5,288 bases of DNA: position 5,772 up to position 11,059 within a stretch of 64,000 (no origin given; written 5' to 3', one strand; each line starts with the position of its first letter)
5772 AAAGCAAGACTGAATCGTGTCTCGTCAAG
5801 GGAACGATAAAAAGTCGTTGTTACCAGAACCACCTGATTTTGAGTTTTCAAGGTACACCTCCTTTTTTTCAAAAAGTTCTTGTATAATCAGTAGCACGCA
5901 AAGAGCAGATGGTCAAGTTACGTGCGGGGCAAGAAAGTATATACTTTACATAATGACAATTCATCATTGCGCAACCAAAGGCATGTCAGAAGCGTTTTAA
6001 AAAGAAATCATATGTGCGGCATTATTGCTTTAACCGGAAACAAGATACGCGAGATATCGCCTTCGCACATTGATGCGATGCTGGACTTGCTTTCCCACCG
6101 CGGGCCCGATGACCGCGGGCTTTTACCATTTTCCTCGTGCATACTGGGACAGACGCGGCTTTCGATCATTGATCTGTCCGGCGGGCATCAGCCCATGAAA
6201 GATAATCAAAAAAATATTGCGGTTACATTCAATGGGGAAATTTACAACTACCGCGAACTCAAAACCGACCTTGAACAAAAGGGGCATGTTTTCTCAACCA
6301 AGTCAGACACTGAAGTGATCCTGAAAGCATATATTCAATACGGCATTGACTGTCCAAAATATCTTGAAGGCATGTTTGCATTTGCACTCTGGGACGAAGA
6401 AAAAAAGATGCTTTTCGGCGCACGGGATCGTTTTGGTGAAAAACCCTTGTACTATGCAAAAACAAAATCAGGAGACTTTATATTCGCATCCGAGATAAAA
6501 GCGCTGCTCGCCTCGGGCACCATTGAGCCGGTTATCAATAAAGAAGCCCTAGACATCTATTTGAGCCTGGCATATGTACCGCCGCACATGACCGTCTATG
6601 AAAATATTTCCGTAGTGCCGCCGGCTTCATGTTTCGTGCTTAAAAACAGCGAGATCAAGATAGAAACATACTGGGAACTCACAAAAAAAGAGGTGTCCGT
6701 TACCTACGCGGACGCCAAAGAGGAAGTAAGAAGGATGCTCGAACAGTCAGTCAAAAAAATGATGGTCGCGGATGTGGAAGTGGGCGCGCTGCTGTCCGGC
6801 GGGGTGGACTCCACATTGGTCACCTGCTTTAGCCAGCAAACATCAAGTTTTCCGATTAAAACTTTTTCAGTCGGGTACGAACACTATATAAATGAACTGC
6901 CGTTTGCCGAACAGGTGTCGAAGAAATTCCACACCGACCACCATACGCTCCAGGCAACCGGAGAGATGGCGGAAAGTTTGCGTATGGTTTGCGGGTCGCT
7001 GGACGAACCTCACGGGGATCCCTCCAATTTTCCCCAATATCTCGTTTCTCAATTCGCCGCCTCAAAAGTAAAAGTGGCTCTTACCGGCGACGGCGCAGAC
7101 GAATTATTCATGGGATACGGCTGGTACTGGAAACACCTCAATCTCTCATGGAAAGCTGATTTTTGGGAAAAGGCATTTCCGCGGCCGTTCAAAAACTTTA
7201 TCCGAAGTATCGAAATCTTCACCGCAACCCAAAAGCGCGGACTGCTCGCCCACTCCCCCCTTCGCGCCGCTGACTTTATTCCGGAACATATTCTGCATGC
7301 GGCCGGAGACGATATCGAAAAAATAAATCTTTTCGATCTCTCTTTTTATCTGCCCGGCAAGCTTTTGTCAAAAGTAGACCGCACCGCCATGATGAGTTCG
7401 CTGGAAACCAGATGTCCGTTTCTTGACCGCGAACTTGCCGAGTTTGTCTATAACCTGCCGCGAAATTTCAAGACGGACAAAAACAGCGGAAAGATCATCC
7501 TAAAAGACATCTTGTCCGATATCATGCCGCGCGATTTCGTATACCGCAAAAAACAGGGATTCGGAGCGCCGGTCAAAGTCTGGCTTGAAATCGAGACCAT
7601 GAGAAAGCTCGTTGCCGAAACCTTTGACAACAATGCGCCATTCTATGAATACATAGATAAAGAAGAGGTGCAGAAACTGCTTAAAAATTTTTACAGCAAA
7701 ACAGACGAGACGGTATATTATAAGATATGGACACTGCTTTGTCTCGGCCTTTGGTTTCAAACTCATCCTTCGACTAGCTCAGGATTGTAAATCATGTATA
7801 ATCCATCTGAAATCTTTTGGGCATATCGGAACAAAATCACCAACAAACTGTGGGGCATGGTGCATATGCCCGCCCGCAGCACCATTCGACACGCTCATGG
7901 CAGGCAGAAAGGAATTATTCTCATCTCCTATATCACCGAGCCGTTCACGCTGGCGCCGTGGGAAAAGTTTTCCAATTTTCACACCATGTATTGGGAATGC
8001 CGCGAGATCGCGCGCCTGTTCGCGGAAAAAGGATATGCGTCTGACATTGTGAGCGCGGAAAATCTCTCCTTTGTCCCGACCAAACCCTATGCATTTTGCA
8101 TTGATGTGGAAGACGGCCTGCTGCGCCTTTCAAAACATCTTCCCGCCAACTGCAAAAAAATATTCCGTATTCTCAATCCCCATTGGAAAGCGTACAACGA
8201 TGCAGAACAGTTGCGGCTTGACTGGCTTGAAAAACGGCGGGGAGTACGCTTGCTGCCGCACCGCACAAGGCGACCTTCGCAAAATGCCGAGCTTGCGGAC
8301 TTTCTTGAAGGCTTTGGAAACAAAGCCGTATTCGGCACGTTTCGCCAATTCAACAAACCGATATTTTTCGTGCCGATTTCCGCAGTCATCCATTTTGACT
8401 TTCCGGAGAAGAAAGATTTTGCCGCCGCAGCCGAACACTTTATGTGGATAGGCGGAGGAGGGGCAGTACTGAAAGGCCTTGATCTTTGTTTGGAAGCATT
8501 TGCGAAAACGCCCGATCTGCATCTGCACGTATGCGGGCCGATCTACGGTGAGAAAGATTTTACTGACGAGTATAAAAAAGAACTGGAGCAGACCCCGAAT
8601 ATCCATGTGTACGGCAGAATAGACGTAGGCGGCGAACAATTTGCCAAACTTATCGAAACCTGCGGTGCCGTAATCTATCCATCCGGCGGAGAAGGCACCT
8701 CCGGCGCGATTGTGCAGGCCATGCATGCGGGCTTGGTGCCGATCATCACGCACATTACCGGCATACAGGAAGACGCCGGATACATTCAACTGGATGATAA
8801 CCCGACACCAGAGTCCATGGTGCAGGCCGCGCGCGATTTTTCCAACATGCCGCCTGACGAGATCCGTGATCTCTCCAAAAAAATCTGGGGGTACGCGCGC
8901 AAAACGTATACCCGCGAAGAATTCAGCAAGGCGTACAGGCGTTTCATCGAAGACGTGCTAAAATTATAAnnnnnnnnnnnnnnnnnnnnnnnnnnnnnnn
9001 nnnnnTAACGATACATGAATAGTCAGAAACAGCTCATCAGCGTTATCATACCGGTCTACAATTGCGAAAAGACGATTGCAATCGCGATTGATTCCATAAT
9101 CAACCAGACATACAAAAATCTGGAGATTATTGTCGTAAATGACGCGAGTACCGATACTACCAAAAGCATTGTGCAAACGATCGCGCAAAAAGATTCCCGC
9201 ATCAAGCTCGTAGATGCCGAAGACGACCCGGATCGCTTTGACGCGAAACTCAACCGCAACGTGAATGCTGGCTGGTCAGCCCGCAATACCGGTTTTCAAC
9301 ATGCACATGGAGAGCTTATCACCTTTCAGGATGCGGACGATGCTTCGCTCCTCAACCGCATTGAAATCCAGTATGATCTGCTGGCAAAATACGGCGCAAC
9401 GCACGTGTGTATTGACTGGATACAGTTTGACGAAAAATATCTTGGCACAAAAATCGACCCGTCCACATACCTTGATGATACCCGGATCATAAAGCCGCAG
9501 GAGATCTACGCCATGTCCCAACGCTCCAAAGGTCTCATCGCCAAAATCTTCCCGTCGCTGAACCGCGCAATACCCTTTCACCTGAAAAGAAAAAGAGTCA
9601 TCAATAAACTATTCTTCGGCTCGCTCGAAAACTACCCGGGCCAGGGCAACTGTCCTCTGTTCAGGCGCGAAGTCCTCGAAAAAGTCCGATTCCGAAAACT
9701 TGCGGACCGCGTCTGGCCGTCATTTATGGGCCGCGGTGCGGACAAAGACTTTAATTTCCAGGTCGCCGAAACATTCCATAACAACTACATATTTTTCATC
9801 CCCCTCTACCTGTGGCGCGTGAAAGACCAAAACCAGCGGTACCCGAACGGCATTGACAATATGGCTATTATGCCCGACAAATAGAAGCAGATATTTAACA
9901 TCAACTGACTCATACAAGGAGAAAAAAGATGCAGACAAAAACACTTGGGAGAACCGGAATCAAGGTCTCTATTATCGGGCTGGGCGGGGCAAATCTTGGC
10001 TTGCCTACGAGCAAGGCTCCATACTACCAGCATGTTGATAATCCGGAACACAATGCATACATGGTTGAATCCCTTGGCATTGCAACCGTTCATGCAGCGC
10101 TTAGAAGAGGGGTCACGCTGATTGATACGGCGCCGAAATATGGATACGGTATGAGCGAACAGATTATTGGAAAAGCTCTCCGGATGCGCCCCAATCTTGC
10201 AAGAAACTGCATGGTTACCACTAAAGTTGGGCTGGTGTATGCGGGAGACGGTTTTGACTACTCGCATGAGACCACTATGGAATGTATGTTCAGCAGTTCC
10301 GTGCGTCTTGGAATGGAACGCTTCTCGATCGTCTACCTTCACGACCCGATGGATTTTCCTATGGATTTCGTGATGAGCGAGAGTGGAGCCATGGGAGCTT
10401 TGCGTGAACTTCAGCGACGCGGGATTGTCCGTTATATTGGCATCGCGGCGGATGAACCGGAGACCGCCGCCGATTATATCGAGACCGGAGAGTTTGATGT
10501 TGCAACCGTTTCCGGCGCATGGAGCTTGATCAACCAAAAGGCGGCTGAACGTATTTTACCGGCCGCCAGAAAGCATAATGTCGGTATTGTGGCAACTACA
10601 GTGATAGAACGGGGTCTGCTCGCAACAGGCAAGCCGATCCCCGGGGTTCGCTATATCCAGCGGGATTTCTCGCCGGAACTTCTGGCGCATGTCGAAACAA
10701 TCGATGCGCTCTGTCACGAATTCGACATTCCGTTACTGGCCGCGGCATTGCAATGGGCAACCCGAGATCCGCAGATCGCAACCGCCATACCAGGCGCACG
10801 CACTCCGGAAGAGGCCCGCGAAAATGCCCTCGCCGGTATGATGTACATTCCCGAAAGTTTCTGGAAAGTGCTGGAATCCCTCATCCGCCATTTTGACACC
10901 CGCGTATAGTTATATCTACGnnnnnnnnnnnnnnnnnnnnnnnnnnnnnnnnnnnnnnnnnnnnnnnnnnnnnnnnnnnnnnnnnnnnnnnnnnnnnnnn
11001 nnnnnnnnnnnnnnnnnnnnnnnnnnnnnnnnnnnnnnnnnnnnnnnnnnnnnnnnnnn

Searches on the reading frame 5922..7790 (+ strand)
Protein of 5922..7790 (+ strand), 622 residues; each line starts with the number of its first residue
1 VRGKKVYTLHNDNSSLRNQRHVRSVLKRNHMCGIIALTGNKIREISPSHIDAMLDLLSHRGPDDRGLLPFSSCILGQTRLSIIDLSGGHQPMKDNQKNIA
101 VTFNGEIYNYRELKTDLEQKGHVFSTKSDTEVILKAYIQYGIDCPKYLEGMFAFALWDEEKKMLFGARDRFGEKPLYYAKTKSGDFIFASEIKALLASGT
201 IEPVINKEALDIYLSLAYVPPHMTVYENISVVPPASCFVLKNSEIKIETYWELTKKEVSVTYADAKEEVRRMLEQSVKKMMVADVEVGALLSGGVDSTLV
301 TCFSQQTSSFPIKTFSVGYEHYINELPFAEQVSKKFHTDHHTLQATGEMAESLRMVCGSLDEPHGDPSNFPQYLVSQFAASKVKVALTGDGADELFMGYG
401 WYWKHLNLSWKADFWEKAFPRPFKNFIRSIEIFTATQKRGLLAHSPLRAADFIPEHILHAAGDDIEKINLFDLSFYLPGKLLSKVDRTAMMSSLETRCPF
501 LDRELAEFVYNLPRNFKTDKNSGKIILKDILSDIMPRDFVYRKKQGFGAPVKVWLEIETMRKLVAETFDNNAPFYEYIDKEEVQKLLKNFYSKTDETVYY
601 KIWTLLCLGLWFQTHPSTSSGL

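Call 61: search_protein_families(library=pfam, proteins=[window:5922-7790:+], max_evalue=0.001)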
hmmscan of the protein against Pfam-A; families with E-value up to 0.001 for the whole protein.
window:5922-7790:+ (622 aa): 4 families
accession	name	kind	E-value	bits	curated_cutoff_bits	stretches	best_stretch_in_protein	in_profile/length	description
PF00733.27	Asn_synthase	-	4.6e-84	283.5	21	1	268-612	1-353/354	Asparagine synthase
PF13537.11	GATase_7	-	2.5e-48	163.6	25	1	78-197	2-123/123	Glutamine amidotransferase domain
PF13522.11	GATase_6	-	1.7e-38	132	27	1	62-191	1-130/130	Glutamine amidotransferase domain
PF12481.13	DUF3700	-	1e-05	25.6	27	1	146-195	127-176/228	Aluminium induced protein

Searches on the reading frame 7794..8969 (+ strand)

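Call 61: search_protein_families(library=pfam, proteins=[window:7794-8969:+], max_evalue=0.001)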
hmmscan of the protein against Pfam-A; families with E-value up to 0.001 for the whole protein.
window:7794-8969:+ (391 aa): 2 families
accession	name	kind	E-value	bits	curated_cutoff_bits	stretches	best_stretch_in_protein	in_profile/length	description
PF13692.12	Glyco_trans_1_4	-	2.6e-11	44.4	27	1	217-346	5-136/142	Glycosyl transferases group 1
PF00534.26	Glycos_transf_1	-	4.2e-11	43.1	26.4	1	227-326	28-129/172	Glycosyl transferases group 1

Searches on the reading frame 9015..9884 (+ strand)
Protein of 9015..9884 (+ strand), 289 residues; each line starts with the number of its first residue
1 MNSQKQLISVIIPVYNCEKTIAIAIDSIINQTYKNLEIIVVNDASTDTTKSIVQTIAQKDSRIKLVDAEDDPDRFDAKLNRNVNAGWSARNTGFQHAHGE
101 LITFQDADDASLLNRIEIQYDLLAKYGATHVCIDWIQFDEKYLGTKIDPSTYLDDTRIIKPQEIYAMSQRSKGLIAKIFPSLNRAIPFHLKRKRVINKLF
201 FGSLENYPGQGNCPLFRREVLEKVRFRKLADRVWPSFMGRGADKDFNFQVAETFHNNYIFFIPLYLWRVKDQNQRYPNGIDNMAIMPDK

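Call 61: search_protein_families(library=pfam, proteins=[window:9015-9884:+], max_evalue=0.001)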
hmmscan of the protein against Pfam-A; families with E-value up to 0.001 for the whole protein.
window:9015-9884:+ (289 aa): 3 families
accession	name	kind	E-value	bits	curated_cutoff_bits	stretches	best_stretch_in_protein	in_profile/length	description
PF00535.33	Glycos_transf_2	-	6.9e-28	98.1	23.3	1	9-143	1-123/168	Glycosyl transferase family 2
PF10111.15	Glyco_tranf_2_2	-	1.4e-12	48.1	27.3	1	9-121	1-104/276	Glycosyltransferase like family 2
PF13641.12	Glyco_tranf_2_3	-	1.7e-07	31.9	27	1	8-123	3-111/230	Glycosyltransferase like family 2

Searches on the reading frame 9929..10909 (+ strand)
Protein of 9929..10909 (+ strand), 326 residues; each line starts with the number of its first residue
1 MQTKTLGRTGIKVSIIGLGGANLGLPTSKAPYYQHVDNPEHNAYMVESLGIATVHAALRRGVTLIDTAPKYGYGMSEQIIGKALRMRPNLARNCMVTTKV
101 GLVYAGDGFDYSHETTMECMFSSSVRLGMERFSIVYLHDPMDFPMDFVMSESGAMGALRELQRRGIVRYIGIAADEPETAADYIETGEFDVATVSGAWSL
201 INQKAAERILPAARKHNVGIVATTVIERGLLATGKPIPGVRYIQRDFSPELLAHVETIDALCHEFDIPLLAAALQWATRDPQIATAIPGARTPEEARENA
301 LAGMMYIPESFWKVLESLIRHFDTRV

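Call 61: search_protein_families(library=pfam, proteins=[window:9929-10909:+], max_evalue=0.001)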
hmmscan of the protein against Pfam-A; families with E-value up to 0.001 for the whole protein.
window:9929-10909:+ (326 aa): 1 family
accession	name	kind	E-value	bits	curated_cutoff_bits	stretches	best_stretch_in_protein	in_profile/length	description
PF00248.27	Aldo_ket_red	-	7.5e-41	140.5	24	1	43-319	14-290/291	Aldo/keto reductase family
